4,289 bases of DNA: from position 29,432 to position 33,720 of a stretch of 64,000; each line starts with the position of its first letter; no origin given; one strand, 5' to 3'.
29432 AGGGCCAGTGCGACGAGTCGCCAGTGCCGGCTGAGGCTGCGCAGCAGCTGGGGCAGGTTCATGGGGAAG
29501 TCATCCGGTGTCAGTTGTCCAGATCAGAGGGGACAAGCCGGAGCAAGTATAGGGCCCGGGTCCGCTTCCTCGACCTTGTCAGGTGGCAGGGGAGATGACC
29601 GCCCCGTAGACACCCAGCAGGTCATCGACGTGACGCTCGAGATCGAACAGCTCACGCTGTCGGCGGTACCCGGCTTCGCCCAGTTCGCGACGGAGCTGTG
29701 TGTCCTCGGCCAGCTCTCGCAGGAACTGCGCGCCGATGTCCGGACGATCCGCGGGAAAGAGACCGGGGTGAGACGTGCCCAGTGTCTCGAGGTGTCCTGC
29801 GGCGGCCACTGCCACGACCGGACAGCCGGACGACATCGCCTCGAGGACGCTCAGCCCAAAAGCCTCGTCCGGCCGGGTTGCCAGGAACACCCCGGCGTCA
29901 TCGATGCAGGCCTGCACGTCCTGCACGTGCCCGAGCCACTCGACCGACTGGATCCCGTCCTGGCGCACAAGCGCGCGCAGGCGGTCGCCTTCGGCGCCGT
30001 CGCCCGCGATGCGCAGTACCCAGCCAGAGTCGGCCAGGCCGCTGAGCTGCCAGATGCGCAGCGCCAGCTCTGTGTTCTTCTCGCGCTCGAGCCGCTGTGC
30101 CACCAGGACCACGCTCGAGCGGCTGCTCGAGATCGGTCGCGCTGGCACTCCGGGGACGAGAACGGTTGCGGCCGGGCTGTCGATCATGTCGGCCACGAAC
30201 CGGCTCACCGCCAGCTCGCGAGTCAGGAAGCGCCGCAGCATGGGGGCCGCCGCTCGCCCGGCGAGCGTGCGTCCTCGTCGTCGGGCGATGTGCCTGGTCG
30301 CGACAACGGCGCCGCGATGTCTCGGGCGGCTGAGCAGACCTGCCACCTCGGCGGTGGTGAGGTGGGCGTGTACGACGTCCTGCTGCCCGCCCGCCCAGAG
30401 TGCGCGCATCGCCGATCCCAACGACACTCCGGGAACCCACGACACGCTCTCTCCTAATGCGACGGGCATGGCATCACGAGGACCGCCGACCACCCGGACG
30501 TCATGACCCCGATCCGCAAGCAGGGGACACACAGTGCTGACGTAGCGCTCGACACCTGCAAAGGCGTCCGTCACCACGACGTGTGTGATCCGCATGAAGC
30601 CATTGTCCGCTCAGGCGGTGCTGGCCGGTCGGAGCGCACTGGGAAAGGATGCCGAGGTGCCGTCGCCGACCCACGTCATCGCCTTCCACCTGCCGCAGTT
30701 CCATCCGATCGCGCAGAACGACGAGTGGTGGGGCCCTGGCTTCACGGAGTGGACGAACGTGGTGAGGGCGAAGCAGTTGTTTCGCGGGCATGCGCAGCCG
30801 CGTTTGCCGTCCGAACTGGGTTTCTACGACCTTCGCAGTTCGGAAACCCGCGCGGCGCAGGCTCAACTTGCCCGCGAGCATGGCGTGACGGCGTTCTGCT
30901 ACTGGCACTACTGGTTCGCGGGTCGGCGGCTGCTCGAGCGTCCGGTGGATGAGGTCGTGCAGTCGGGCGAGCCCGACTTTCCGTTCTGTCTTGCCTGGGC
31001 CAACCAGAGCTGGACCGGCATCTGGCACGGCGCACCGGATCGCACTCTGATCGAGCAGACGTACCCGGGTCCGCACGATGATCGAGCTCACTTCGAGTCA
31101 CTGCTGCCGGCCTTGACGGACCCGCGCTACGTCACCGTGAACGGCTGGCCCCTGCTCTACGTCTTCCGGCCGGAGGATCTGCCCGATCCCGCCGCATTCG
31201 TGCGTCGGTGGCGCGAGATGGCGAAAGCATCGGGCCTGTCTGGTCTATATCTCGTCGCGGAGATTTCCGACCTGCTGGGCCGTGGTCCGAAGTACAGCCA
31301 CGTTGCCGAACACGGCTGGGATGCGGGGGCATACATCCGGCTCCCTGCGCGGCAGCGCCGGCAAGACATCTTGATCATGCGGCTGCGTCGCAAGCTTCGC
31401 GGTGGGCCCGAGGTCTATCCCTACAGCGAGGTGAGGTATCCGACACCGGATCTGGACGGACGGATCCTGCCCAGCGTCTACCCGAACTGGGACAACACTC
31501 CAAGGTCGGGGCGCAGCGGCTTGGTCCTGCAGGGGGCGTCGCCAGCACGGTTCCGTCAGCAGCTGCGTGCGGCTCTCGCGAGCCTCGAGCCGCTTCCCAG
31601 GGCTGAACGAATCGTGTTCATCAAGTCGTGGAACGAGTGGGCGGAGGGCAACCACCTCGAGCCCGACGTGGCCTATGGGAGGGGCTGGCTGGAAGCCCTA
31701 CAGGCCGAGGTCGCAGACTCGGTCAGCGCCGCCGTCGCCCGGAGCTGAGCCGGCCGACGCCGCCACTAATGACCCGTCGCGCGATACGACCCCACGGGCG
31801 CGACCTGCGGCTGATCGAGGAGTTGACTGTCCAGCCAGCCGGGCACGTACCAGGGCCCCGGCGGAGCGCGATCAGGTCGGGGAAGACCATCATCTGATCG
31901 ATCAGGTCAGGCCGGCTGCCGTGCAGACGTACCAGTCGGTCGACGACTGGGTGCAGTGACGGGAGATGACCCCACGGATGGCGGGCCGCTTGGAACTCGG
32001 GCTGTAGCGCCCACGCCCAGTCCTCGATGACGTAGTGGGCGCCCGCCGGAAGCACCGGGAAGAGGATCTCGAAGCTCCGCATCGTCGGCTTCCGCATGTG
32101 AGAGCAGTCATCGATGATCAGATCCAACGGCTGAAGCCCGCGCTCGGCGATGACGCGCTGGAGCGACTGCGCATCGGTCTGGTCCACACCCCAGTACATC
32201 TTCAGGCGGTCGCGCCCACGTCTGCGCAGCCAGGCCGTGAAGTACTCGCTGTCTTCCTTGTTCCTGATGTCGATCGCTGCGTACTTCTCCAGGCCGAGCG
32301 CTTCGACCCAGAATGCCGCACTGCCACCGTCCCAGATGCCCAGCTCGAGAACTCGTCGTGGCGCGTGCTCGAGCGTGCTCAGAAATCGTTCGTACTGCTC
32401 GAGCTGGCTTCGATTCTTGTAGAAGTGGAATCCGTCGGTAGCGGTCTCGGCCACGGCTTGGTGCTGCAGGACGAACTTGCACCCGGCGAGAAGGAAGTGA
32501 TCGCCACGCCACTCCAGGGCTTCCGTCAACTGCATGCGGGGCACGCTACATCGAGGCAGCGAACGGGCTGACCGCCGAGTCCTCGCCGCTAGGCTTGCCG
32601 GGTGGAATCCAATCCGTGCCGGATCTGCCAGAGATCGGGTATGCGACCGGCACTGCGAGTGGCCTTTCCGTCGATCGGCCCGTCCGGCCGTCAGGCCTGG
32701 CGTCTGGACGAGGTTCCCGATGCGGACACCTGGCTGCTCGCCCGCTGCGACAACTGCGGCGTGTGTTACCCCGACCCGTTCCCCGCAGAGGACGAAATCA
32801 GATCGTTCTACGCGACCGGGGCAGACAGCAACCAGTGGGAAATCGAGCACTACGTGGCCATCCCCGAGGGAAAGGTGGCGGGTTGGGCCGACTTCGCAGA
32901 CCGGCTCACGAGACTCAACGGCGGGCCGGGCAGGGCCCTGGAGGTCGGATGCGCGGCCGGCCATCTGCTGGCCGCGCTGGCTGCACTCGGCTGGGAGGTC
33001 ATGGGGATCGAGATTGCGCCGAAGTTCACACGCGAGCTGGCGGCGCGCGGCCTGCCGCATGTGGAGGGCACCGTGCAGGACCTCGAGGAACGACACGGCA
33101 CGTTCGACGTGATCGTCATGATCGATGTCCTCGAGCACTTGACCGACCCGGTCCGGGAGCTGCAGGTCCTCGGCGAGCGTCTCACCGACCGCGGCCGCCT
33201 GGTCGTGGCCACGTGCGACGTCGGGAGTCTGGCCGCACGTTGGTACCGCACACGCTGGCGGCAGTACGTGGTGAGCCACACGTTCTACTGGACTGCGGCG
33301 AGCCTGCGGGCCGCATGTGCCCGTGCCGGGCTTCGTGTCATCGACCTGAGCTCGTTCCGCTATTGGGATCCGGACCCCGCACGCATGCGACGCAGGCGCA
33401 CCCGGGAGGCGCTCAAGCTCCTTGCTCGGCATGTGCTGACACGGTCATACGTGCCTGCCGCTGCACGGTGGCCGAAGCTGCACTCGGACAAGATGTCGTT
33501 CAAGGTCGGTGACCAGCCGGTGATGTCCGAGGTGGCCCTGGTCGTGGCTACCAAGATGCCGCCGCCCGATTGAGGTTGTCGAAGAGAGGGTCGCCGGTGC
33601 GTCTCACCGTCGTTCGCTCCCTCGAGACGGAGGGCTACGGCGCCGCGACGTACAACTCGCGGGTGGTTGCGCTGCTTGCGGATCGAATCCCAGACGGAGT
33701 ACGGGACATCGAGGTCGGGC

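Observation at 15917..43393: About 27-kb Wzx/Wzy/Wzc polysaccharide locus unusually rich in methyltransferases and redox tailoring genes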

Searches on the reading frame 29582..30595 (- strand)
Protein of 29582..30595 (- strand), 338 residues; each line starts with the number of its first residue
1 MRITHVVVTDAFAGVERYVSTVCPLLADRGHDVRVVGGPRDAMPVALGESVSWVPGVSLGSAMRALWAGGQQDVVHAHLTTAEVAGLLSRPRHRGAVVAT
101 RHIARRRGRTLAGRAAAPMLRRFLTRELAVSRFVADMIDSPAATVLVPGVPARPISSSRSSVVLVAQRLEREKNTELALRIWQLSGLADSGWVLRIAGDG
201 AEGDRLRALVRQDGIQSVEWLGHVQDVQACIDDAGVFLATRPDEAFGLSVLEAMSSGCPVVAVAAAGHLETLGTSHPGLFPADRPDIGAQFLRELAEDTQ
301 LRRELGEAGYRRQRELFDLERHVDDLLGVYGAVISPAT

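Call 6: search_protein_families(library=pfam, proteins=[window:29582-30595:-], max_evalue=0.01)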
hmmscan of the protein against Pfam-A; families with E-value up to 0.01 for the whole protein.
window:29582-30595:- (338 aa): 6 families
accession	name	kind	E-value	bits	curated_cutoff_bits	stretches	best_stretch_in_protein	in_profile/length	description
PF00534.26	Glycos_transf_1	-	4.9e-23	82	26.4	1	160-311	15-171/172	Glycosyl transferases group 1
PF13692.12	Glyco_trans_1_4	-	6.1e-20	72.4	27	1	162-297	3-141/142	Glycosyl transferases group 1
PF13439.12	Glyco_transf_4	-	1.4e-09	38.7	28.5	1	14-139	3-149/170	Glycosyltransferase Family 4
PF13579.12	Glyco_trans_4_4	-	7.5e-06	26.8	29.7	1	14-126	2-127/158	Glycosyl transferase 4-like domain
PF20706.3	GT4-conflict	-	1.1e-05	25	26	1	132-275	163-323/385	Family 4 Glycosyltransferase in conflict systems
PF13524.12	Glyco_trans_1_2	-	3e-05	24.5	25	1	191-327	14-143/144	Glycosyl transferase-like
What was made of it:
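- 29579..30595 (-): g12: GT4 glycosyltransferase. PF00534 82 bits (call 6)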

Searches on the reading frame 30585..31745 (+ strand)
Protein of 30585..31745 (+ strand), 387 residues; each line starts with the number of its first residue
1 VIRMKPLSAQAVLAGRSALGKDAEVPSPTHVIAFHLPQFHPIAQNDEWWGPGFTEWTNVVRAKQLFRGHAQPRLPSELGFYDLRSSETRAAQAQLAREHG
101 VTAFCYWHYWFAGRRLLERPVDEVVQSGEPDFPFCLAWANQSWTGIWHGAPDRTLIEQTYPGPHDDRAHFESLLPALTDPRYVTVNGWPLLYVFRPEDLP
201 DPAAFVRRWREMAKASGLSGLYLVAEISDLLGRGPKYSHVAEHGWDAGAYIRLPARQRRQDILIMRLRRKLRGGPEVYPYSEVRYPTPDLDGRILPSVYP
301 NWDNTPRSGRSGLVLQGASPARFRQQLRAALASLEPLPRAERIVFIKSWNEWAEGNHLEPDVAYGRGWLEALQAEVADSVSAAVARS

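Call 6: search_protein_families(library=pfam, proteins=[window:30585-31745:+], max_evalue=0.01)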
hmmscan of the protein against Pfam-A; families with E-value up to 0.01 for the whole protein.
window:30585-31745:+ (387 aa): 1 family
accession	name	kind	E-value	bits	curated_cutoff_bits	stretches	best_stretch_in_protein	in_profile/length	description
PF14307.12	Glyco_tran_WbsX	-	4.6e-125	418.1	25.1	1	31-372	1-350/350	Glycosyltransferase WbsX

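Call 16: find_related_loci(query=window:30585-31745:+, collection=genome_contigs, flank=10000)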
Query window:30585-31745:+ (387 aa) in genome_contigs; peptide patterns used: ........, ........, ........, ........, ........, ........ (x = any residue, [..] = any of these).
600 stretches matched a pattern (row limit reached: there are more); 595 encode a relative of the query (tblastn E <= 1e-3); the best 80 are kept; 80 distinct loci.
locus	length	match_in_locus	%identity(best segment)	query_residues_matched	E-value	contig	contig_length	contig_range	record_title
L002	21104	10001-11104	62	7-373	5e-149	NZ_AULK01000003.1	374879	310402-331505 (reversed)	Gryllotalpicola ginsengisoli DSM 22003 H563DRAFT_scaffold00003.3_C, whole genome shotgun sequence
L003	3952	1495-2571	62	20-376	1e-153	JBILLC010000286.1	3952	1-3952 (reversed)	MAG: Chthoniobacteraceae bacterium isolate ME2017-07-27_3300044645_group7_bin107 Rohwer_bin2553_scaffold_38327_c1, whole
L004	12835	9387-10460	63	32-387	1e-147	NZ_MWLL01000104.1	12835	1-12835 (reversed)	Kineosporia sp. R_H_3 ECOMGDLI_104, whole genome shotgun sequence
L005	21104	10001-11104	60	6-374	8e-147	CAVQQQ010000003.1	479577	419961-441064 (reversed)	MAG: uncultured Actinomycetota bacterium isolate MFD09848.bin.1.108 genome assembly, contig: contig_19427, whole genome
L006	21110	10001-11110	61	7-372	2e-144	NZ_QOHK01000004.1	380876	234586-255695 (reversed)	Blastococcus sp. TF02-8 NODE_4_length_380876_cov_671.699151, whole genome shotgun sequence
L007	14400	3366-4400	62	31-374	3e-144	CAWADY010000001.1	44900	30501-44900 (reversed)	MAG: uncultured Actinomycetota bacterium isolate MFD02840.bin.1.134 genome assembly, contig: contig_104339, whole genome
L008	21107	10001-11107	60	15-383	6e-144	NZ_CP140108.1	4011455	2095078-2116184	Isoptericola halotolerans strain SM2308 chromosome, complete genome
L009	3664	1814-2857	62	31-376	3e-148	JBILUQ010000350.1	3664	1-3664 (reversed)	MAG: Chthoniobacteraceae bacterium isolate ME2018-08-06_3300044608_group8_bin90 Rohwer_bin2557_scaffold_60086_c1, whole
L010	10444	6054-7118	60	31-384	4e-142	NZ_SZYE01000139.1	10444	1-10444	Cellulomonas hominis strain CS1 NODE_139_length_10444_cov_41.605602, whole genome shotgun sequence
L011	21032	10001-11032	61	31-373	2e-141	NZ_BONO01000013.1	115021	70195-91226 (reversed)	Cellulomonas pakistanensis strain NBRC 110800 sequence13, whole genome shotgun sequence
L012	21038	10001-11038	62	30-374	2e-141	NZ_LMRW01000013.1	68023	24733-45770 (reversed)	Agromyces sp. Soil535 contig_20, whole genome shotgun sequence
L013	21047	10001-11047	60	31-377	1e-139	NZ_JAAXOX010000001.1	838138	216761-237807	Cellulomonas denverensis strain ATCC BAA-788 W8039_1, whole genome shotgun sequence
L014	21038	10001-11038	62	32-373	3e-139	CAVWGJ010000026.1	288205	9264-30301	MAG: uncultured Actinomycetota bacterium isolate MFD08821.bin.1.112 genome assembly, contig: contig_59399, whole genome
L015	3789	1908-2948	62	32-378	4e-143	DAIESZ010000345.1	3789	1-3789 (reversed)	MAG TPA_asm: Propionibacteriaceae bacterium isolate clean1239 k141_587543, whole genome shotgun sequence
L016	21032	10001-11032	60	31-373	5e-138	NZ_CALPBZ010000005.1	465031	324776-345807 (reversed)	Microbacterium sp. Marseille-Q6648 contig00005, whole genome shotgun sequence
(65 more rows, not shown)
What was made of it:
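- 30585..31748 (+): g13: WbsX-family putative glycosyltransferase. PF14307 418 bits (call 6); 595 relatives found in genomes, best 62-65% identity (call 16)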

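Call 31: search_protein_families(library=pfam, proteins=[L006:548-1681:-, L006:578-1615:+, L006:1684-2877:-, L006:2625-4850:+, L006:11140-12189:+, L006:12301-13320:-, L006:13418-14437:-, L006:14654-16210:+], max_evalue=0.001)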
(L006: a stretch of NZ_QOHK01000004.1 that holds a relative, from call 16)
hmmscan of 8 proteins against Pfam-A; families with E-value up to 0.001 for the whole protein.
L006:548-1681:- (378 aa): 0 families

L006:578-1615:+ (346 aa): 2 families
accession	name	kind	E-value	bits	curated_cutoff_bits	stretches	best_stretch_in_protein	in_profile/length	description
PF14589.11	NrfD_2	-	3.8e-09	37.1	27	1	48-317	2-274/281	Polysulfide reductase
PF03916.19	NrfD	-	4.4e-09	36.8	25.8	1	60-216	10-188/313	Polysulphide reductase, NrfD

L006:1684-2877:- (398 aa): 2 families
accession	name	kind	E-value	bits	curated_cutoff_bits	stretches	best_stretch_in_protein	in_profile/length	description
PF18741.7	MTES_1575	-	4.8e-10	39.8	38.2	1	325-382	36-93/96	REase_MTES_1575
PF04480.18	DUF559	-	1.2e-06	28.8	20.6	1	302-383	30-106/109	Protein of unknown function (DUF559)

L006:2625-4850:+ (742 aa): 1 family
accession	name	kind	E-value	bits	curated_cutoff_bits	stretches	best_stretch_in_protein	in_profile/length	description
PF00561.26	Abhydrolase_1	-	3.1e-11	43.8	25.8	1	444-557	3-102/245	alpha/beta hydrolase fold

L006:11140-12189:+ (350 aa): 6 families
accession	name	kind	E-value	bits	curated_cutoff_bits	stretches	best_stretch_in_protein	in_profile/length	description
PF13692.12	Glyco_trans_1_4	-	7.4e-23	81.8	27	1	180-308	1-142/142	Glycosyl transferases group 1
PF00534.26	Glycos_transf_1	-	1e-22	81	26.4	1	179-319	14-169/172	Glycosyl transferases group 1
PF13439.12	Glyco_transf_4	-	5.4e-16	59.5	28.5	1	21-166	3-167/170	Glycosyltransferase Family 4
PF13579.12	Glyco_trans_4_4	-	3.9e-11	44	29.7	1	21-154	2-142/158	Glycosyl transferase 4-like domain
PF20706.3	GT4-conflict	-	2.1e-07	30.7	26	1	235-287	271-323/385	Family 4 Glycosyltransferase in conflict systems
PF13524.12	Glyco_trans_1_2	-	3.2e-06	27.6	25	1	229-324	30-130/144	Glycosyl transferase-like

L006:12301-13320:- (340 aa): 3 families
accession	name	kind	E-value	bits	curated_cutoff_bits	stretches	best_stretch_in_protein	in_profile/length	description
PF00535.33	Glycos_transf_2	-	3.7e-27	95.7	23.3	1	8-121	1-118/168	Glycosyl transferase family 2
PF10111.15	Glyco_tranf_2_2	-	1.2e-10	41.8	27.3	1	8-103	1-103/276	Glycosyltransferase like family 2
PF13641.12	Glyco_tranf_2_3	-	5.5e-06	27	27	1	7-122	3-125/230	Glycosyltransferase like family 2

L006:13418-14437:- (340 aa): 3 families
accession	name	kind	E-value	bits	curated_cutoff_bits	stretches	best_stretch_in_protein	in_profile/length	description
PF00535.33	Glycos_transf_2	-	5e-26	92.1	23.3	1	9-137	1-128/168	Glycosyl transferase family 2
PF13641.12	Glyco_tranf_2_3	-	6.8e-17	62.7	27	1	5-183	1-175/230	Glycosyltransferase like family 2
PF13506.12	Glyco_transf_21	-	0.00047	20.1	21.7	0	76-180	18-115/174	Glycosyl transferase family 21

L006:14654-16210:+ (519 aa): 2 families
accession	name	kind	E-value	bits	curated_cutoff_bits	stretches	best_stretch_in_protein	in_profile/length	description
PF01943.22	Polysacc_synt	-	9.3e-10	38.8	28.2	1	24-274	2-251/274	Polysaccharide biosynthesis protein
PF13440.11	Polysacc_synt_3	-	2.3e-06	27.5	23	1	47-318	1-265/293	Polysaccharide biosynthesis protein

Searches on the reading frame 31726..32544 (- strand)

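Call 12: search_protein_families(library=ncbifam, proteins=[window:31726-32544:-], max_evalue=0.01)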
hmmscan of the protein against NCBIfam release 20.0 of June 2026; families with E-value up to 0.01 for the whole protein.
window:31726-32544:- (273 aa): 1 family
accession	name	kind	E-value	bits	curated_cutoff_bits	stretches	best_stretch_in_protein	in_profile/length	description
NF045824.1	RhmsylMtase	equivalog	0.0012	18.3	400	1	30-176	31-173/226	rhamnosyl O-methyltransferase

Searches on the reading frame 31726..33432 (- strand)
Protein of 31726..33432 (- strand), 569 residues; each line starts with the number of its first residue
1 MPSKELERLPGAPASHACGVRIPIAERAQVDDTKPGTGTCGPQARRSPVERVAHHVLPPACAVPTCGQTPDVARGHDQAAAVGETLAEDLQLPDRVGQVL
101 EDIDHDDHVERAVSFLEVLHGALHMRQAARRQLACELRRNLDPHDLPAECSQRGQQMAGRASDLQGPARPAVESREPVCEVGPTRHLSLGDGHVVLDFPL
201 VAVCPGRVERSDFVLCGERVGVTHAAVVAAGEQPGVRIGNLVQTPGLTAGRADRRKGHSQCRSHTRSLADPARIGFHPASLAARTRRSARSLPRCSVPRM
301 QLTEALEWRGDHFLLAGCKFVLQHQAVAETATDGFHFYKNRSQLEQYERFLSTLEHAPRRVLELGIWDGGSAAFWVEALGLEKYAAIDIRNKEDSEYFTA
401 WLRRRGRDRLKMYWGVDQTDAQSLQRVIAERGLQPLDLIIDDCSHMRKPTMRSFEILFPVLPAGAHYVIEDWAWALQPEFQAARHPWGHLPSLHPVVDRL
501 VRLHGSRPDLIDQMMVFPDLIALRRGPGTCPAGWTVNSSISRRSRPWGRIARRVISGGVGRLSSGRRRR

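Call 6: search_protein_families(library=pfam, proteins=[window:31726-33432:-], max_evalue=0.01)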
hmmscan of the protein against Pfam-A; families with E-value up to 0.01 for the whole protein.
window:31726-33432:- (569 aa): 2 families
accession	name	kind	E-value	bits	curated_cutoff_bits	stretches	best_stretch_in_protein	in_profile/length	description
PF13578.12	Methyltransf_24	-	4.8e-07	31.1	26.3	1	362-472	1-105/105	Methyltransferase domain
PF04989.18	RMNT_CmcI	-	0.0039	17.4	23.2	1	346-489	23-165/206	Rhamnosyl O-methyltransferase/CmcI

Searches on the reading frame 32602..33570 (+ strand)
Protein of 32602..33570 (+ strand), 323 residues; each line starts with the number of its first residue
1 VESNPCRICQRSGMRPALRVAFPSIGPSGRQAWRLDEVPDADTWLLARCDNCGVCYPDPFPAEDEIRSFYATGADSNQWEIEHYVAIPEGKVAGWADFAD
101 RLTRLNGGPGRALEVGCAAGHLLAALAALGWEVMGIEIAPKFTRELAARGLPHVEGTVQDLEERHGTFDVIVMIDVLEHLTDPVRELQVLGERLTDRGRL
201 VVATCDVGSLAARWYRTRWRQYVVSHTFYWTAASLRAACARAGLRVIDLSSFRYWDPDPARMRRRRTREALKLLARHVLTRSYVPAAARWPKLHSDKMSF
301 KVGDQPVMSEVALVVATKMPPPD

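Call 6: search_protein_families(library=pfam, proteins=[window:32602-33570:+], max_evalue=0.01)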
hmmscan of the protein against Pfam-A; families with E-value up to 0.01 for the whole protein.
window:32602-33570:+ (323 aa): 8 families
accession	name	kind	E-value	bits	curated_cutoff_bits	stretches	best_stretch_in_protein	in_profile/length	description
PF13489.12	Methyltransf_23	-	4.6e-23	82.2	27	1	95-248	9-163/164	Methyltransferase domain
PF08242.18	Methyltransf_12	-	2e-15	57.7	30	1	113-200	1-98/98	Methyltransferase domain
PF08241.18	Methyltransf_11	-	8.8e-12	45.9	21.2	1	113-201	1-94/95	Methyltransferase domain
PF13649.12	Methyltransf_25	-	6.6e-10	40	27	1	113-186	2-83/97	Methyltransferase domain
PF13847.12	Methyltransf_31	-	1.1e-08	35.4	27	1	111-211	6-119/145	Methyltransferase domain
PF07021.18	MetW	-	2.8e-06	27.5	21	1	110-215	15-120/193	Methionine biosynthesis protein MetW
PF05401.17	NodS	-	0.00022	21.6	24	1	101-185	36-124/201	Nodulation protein S (NodS)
PF08003.17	Methyltransf_9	-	0.0052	16.2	23.8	1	111-206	118-221/315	Protein of unknown function (DUF1698)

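Call 70: search_solved_structures(query=window:32602-33570:+, max_evalue=0.01)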
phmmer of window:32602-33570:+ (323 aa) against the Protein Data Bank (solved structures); distinct sequences matched with E-value up to 0.01: 26.
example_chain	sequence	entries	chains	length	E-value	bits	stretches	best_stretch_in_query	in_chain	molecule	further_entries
3cc8_A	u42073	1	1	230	1.5e-07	34.1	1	112-232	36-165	Putative methyltransferase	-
4kdr_A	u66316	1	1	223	9.5e-05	24.8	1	103-200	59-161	3-demethylubiquinone-9 3-methyltransferase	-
5dpm_A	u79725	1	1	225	9.7e-05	24.8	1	103-200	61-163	Ubiquinone biosynthesis O-methyltransferase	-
3e8s_A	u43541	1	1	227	0.00011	24.6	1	97-249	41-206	Putative SAM Dependent Methyltransferase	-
4kdc_A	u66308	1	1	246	0.00011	24.6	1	103-200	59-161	3-demethylubiquinone-9 3-methyltransferase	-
4e2y_A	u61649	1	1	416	0.00012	24.5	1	6-251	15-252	TcaB9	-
3ndi_A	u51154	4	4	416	0.00012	24.5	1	6-251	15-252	Methyltransferase | TcaB9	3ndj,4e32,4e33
4e2x_A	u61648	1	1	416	0.00012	24.5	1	6-251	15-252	TcaB9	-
1vlm_A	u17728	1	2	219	0.00015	24.1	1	109-244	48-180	SAM-dependent methyltransferase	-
7qcb_A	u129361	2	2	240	0.00021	23.7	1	105-204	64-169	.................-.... 27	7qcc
4e31_A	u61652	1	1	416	0.0003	23.2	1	6-251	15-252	TcaB9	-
6uk5_A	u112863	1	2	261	0.001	21.5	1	84-188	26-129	CalS10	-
4e2z_A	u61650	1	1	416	0.001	21.4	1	6-251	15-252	TcaB9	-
4e30_A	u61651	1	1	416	0.0011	21.4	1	6-251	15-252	TcaB9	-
4e2w_A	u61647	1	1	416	0.0011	21.4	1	6-251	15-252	TcaB9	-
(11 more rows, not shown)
